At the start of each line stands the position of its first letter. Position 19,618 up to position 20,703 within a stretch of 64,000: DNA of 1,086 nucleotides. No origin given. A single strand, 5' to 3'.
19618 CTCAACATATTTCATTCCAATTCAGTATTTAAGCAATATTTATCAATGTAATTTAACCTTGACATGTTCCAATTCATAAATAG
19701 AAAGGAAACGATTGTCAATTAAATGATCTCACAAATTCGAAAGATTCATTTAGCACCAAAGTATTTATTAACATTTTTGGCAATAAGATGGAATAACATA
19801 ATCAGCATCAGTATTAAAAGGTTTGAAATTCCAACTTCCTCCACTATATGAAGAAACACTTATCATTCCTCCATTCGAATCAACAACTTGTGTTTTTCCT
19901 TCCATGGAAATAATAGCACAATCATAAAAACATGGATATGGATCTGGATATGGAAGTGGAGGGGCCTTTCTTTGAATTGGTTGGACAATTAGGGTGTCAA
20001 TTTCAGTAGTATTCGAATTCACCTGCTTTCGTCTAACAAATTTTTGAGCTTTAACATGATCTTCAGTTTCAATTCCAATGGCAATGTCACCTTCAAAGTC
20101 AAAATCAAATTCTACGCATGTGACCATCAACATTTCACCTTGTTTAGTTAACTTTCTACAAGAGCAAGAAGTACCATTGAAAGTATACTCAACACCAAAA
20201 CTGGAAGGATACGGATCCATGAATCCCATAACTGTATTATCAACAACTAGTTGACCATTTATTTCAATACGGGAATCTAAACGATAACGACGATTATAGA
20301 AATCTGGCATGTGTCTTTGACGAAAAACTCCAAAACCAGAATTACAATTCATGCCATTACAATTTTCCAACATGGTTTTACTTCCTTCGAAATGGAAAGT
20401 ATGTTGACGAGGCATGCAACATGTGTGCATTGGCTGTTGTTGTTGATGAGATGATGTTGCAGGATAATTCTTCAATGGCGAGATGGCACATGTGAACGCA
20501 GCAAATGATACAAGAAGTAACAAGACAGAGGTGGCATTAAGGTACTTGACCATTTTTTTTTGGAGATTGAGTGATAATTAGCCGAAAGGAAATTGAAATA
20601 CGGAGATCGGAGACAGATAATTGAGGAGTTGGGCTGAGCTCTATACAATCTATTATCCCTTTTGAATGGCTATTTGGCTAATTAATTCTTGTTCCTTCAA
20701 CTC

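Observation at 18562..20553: Tandem pair of secreted proteins: an extreme Lys/Cys-rich repetitive protein next to an ependymin-like protein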

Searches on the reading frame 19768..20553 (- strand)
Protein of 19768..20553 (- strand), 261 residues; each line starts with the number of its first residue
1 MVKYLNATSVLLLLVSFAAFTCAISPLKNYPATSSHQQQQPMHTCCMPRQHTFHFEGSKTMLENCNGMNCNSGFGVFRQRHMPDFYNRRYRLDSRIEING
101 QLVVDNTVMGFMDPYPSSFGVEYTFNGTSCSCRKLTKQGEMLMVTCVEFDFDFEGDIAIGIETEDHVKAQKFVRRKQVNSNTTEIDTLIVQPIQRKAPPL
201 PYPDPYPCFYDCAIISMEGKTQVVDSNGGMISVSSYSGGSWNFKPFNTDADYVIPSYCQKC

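Call 6: search_protein_families(library=pfam, proteins=[window:19768-20553:-], max_evalue=1)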
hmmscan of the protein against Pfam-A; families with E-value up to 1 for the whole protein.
window:19768-20553:- (261 aa): 0 families

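Call 9: find_encoding_contigs(protein=window:19768-20553:-, flank=3000, max_places=5)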
Protein window:19768-20553:- (261 aa): no gene with exactly this product is on record in the collection.

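Call 10: find_homologous_proteins(query=window:19768-20553:-, max_evalue=0.01)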
Query window:19768-20553:- (261 aa): 2 proteins with E <= 0.01 among 545 candidates.
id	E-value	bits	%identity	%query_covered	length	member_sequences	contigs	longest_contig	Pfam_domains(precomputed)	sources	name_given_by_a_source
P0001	5.8e-172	588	96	100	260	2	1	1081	-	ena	-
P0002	3.9e-70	254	50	84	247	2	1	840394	-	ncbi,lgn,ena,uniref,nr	ncbi:hypothetical protein FDP41_013606 [Naegleria fowleri]|uniref:Uncharacterized protein n=1 Tax=Na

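Call 13: find_encoding_contigs(protein=P0002, flank=10000, max_places=4)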
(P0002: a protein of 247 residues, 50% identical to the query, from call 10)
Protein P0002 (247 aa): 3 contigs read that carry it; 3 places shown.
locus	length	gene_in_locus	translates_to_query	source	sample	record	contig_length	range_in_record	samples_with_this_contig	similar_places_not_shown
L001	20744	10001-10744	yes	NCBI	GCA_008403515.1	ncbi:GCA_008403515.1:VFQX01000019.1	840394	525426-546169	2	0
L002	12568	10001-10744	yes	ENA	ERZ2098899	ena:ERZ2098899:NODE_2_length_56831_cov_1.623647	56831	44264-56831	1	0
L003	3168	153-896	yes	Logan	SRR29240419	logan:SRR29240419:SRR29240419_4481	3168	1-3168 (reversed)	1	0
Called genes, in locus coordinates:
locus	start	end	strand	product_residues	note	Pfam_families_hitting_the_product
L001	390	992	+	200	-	PF00022:Actin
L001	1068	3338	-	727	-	-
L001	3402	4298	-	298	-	PF00651:BTB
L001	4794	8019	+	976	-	-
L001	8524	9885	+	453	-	PF00091:Tubulin, PF03953:Tubulin_C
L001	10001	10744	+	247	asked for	-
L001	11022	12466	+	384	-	PF02146:SIR2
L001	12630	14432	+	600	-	-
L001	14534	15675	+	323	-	PF00339:Arrestin_N, PF02752:Arrestin_C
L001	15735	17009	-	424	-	-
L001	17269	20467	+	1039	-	-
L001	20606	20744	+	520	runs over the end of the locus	-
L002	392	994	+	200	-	PF00022:Actin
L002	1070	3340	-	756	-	-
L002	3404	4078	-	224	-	PF00651:BTB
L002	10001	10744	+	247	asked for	-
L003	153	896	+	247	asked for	-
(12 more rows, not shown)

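Call 14: find_encoding_contigs(protein=P0001, flank=3000, max_places=4)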
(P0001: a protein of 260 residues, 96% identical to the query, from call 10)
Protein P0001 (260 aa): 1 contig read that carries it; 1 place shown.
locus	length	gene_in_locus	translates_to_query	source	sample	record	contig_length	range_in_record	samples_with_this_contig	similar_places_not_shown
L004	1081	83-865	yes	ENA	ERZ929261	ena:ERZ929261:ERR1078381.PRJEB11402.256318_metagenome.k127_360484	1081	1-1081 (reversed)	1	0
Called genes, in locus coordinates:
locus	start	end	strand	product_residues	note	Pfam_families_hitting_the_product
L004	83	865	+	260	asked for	-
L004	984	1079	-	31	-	?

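Call 21: search_solved_structures(query=A1, max_evalue=10, show_alignments=2)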
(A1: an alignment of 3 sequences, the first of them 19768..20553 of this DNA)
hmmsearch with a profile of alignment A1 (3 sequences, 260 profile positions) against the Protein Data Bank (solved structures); distinct sequences matched with E-value up to 10: 0.

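Call 24: predict_structure(alignment_id=A1)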
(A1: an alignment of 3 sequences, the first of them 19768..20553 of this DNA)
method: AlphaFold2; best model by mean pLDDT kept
length: 261 residues; sequences in the alignment: 3
mean_pLDDT: 40.8   pTM: 0.34
mean pLDDT of the five models: 40.8, 39.8, 34.7, 34.1, 27.9
residues with pLDDT >= 90: 0; 70-90: 4; 50-70: 61; < 50: 196
segments of 3 or more residues with pLDDT < 50: 1-5, 21-168, 196-210, 241-261
pLDDT, mean of each block of 10 residues (from residue 1): 49 57 39 32 33 30 35 35 33 38 37 32 29 33 34 31 40 50 55 49 43 55 67 59 40 26 30
secondary structure, 60 per line:
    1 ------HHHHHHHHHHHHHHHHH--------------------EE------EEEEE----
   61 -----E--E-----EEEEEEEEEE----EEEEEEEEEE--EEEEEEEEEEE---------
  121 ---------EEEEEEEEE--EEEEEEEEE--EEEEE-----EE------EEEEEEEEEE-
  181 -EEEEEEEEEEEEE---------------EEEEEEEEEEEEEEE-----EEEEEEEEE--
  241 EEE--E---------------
elements in order: H7-23 E52-56 E75-84 E89-98 E101-111 E130-138 E141-149 E152-156 E170-179 E182-194 E210-224 E230-238 E241-243

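Call 25: search_protein_representatives(alignment_id=A1)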
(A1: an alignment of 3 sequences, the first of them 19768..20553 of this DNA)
Query: 3 sequences, 260 profile positions. Proteins with E-value up to 0.001 (for the whole library): 7; up to 1e-10: 5; up to 1e-30: 4. The best 7 are listed.
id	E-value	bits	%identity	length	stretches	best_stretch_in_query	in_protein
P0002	5.1e-136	468.3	-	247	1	4-260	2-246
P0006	6.7e-52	192.6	-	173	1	91-260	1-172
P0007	3.3e-50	187.1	-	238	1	42-260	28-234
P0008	2.1e-47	177.9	-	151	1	22-140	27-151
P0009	8.1e-25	103.8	-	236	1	43-259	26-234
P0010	9.6e-10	54.4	-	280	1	10-260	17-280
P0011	7.4e-06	41.7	-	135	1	42-117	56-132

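Call 30: search_protein_families(library=pfam, alignment_id=A2, max_evalue=10)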
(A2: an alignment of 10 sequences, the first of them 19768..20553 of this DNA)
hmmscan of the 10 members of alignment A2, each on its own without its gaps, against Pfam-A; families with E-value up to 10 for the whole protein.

A. member 1, window:19768-20553:- (261 aa): 0 families

B. families by the number of members that match (of 10 scanned): 2 families
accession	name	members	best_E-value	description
PF16053.10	MRP-S34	1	0.038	Mitochondrial 28S ribosomal protein S34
PF05920.17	Homeobox_KN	1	0.051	Homeobox KN domain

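Call 33: predict_structure(alignment_id=A2)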
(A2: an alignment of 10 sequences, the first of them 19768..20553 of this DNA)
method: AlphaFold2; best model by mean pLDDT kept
length: 261 residues; sequences in the alignment: 10
mean_pLDDT: 81.6   pTM: 0.74
mean pLDDT of the five models: 81.6, 80.7, 80.4, 78.1, 75.8
residues with pLDDT >= 90: 137; 70-90: 73; 50-70: 15; < 50: 36
segments of 3 or more residues with pLDDT < 50: 1-9, 11-14, 16-38
pLDDT, mean of each block of 10 residues (from residue 1): 40 46 32 38 86 94 88 94 94 94 95 92 93 91 89 86 66 92 94 78 85 93 91 94 88 90 80
secondary structure, 60 per line:
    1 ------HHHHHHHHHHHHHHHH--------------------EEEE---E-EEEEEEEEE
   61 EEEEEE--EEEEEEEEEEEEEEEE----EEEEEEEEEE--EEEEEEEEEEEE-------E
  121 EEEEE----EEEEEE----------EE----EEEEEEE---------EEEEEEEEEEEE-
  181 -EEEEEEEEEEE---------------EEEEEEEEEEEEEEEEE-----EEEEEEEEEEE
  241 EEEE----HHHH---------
elements in order: H7-22 E43-46 E52-66 E69-84 E89-98 E101-112 E120-125 E130-135 E152-158 E168-179 E182-192 E208-224 E230-244 H249-252

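Call 36: fold_search(model_id=the predicted structure, library=pdb)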
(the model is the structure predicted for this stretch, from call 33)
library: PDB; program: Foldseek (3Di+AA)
matches with E <= 10: 1169; with E <= 0.001: 3
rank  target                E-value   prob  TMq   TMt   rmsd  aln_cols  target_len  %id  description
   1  9tp6_A                5.3e-05  0.96  0.20  0.21  14.0       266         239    9  Structure of LolA3 from Porphyromonas gingivalis (released 2026-02-18)
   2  9tp6_B                1.1e-04  0.91  0.19  0.20  13.6       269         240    9  Structure of LolA3 from Porphyromonas gingivalis (released 2026-02-18)
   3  4z48_A                7.1e-04  0.54  0.16  0.17  15.3       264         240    6  Crystal structure of a DUF1329 family protein (DESPIG_00262) from Desulfovibrio piger ATCC 29098 at 1.75 A resolution (released 2015-04-22)
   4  1lsh_A                1.6e-03  0.97  0.29  0.11  15.0       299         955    8  LIPID-PROTEIN INTERACTIONS IN LIPOVITELLIN (released 2002-07-31)
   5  4ghb_B                1.6e-03  0.54  0.18  0.18  17.1       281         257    9  Crystal structure of a porin-like protein (BACUNI_01323) from Bacteroides uniformis ATCC 8492 at 2.32 A resolution (released 2012-08-29)
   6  2zf4_B                1.9e-03  0.99  0.28  0.37  11.0       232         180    9  Crystal Structure of VioE complexed with phenylpyruvic acid (released 2008-01-01)
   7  2qqp_A                2.5e-03  0.33  0.14  0.09  21.0       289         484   13  Crystal Structure of Authentic Providence Virus (released 2009-01-20)
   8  2ifw_A                2.8e-03  0.35  0.14  0.17  18.7       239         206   10  Crystal structure of scytalido-glutamic peptidase with a transition state analog inhibitor (released 2006-10-03)
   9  2zf3_D                3.3e-03  0.98  0.29  0.37  10.9       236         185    8  Crystal Structure of VioE (released 2008-01-01)
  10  6ubl_A                3.3e-03  0.77  0.21  0.24  17.5       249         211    9  Structure of DynF from the Dynemicin Biosynthesis Pathway of Micromonospora chersina (released 2020-09-16)
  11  2ifr_A                3.8e-03  0.28  0.13  0.16  19.9       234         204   10  Crystal structure of Scytalido-glutamic peptidase with a peptide based transition state analog (released 2006-10-03)
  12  5wln_A                5.7e-03  0.15  0.12  0.08  27.1       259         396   10  Cryo-EM structure of the T2SS secretin XcpQ from Pseudomonas aeruginosa (released 2017-10-25)
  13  3kg8_B                7.8e-03  0.14  0.11  0.10  20.4       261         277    8  Dehydratase domain from CurJ module of Curacin polyketide synthase (released 2010-01-19)
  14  8uzl_A                8.2e-03  0.92  0.20  0.33  15.3       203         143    7  Designed Transmembrane beta-barrel- TMB10_163 (released 2024-07-17)
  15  2zf3_C                8.6e-03  0.94  0.27  0.36  11.0       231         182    7  Crystal Structure of VioE (released 2008-01-01)
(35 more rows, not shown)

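Call 58: list_cluster_members(proteins=[P0006, P0007, P0008, P0009, P0010, P0011])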
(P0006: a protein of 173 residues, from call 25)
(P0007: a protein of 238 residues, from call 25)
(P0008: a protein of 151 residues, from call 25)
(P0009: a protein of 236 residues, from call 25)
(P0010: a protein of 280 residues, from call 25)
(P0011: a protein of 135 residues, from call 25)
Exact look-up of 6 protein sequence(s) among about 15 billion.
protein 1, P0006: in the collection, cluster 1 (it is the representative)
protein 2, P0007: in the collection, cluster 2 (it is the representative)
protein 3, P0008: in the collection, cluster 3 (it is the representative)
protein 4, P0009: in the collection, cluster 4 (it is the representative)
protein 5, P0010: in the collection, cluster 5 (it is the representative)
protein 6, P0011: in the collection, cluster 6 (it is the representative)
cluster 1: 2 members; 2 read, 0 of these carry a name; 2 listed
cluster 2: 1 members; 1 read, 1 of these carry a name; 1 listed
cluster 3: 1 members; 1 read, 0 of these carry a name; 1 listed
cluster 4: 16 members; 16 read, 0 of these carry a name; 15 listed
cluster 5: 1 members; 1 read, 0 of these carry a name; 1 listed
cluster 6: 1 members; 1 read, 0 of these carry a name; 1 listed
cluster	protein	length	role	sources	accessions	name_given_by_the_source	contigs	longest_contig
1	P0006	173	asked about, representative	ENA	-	-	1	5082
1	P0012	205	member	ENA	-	-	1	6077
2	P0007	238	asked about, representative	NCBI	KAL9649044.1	hypothetical protein ABK040_008421 [Willaertia magna]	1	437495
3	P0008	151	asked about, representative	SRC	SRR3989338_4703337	-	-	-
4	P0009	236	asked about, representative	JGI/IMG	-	-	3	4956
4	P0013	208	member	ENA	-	-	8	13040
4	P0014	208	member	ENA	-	-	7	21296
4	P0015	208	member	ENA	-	-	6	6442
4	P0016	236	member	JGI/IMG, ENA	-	-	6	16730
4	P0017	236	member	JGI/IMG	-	-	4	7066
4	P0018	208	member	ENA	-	-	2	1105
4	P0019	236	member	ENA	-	-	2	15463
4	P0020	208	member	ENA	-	-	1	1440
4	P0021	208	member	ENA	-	-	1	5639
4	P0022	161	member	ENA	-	-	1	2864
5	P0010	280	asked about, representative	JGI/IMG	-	-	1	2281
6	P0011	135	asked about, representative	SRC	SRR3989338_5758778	-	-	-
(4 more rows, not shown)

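Call 69: find_encoding_contigs(protein=P0007, flank=10000, max_places=2)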
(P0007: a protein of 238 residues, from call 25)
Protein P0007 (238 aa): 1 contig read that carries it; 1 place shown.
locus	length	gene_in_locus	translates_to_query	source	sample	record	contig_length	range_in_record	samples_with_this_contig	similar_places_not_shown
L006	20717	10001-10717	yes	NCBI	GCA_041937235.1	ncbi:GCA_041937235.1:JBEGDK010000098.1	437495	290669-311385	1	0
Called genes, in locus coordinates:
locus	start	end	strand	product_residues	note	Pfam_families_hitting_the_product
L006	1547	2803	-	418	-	PF22749:Arb2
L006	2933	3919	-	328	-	PF00153:Mito_carr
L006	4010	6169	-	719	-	PF27956:CFAP99_CC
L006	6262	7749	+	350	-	-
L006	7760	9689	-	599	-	PF00397:WW, PF12796:Ank_2, PF13637:Ank_4 (faint), PF00023:Ank (faint), PF13606:Ank_3 (faint), PF12796:Ank_2, PF00169:PH, PF15413:PH_11 (weak), +1 more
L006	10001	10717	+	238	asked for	-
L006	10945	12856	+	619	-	-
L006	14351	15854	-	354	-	PF02338:OTU, PF00643:zf-B_box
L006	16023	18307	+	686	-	PF24768:ARM_ARMC5, PF00514:Arm (faint)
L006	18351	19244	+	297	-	PF05890:Ebp2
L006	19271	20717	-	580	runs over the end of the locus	PF25752:DUF1619_N, PF07773:TCTN_DUF1619 (weak)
